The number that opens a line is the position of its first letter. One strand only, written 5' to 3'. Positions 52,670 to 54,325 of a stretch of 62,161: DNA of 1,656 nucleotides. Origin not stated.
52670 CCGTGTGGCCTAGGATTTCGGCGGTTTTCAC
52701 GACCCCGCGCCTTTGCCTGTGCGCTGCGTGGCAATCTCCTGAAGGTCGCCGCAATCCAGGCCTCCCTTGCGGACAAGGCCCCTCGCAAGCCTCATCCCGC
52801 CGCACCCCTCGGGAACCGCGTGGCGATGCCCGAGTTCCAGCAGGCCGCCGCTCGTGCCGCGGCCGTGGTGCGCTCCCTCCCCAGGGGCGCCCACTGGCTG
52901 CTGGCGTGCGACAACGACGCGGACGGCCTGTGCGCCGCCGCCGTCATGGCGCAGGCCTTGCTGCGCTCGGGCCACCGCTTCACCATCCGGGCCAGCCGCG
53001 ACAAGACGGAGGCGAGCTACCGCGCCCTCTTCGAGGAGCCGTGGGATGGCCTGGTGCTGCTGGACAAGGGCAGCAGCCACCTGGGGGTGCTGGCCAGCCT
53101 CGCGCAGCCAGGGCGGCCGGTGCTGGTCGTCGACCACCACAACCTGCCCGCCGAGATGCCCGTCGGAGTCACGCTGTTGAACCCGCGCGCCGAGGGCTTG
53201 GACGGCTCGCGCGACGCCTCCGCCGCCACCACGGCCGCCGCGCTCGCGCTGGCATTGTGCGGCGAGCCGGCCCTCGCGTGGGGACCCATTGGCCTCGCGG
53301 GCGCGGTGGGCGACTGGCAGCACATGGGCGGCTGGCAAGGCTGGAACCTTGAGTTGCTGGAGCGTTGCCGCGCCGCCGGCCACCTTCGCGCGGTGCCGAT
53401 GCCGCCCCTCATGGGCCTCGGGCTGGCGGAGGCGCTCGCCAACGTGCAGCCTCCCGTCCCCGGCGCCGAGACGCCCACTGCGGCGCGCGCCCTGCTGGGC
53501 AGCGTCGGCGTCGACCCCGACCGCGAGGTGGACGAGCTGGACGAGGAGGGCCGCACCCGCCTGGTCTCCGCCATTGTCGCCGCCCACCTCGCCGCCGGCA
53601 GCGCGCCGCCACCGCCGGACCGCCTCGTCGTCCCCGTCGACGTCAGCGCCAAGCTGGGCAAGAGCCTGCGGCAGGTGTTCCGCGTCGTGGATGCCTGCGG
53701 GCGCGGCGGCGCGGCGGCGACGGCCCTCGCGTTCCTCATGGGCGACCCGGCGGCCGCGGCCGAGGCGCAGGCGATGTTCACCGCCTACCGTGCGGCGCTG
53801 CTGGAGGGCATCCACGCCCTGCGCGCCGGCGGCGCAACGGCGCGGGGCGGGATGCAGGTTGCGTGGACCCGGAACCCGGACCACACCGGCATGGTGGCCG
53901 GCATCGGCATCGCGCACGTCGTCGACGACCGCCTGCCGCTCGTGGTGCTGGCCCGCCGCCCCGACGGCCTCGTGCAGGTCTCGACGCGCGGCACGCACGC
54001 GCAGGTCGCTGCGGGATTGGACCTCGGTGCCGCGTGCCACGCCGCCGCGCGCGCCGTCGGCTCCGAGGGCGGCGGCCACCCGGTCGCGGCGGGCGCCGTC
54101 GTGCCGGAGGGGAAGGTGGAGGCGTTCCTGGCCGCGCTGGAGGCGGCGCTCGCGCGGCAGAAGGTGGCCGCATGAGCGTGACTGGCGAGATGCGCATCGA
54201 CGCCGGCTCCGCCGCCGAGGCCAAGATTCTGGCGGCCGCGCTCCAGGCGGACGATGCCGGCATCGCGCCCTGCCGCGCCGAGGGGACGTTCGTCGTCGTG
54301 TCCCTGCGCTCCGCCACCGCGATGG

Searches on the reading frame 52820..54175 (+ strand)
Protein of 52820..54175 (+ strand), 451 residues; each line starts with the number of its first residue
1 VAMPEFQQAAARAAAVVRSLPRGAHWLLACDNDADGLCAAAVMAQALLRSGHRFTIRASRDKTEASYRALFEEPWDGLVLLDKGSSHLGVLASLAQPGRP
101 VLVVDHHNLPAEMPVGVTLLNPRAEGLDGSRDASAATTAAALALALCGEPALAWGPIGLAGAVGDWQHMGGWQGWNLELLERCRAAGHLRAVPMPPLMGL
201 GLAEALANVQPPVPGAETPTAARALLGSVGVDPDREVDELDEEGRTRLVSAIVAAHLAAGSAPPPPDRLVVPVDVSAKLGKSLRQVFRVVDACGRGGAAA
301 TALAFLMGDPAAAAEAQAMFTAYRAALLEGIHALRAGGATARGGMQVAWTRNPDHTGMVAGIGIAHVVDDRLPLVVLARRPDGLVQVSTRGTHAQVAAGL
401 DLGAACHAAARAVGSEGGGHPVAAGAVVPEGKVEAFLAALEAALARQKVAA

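Call 14: search_protein_families(library=pfam, proteins=[window:52820-54175:+])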
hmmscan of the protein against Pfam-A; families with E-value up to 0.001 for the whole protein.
window:52820-54175:+ (451 aa): 2 families
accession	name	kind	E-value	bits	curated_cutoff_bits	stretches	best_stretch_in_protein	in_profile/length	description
PF02272.25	DHHA1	-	1.7e-10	41.7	25.9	1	373-445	32-101/102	DHHA1 domain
PF01368.27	DHH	-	2.2e-08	34.8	28.1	1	30-142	6-101/125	DHH family, N-terminal domain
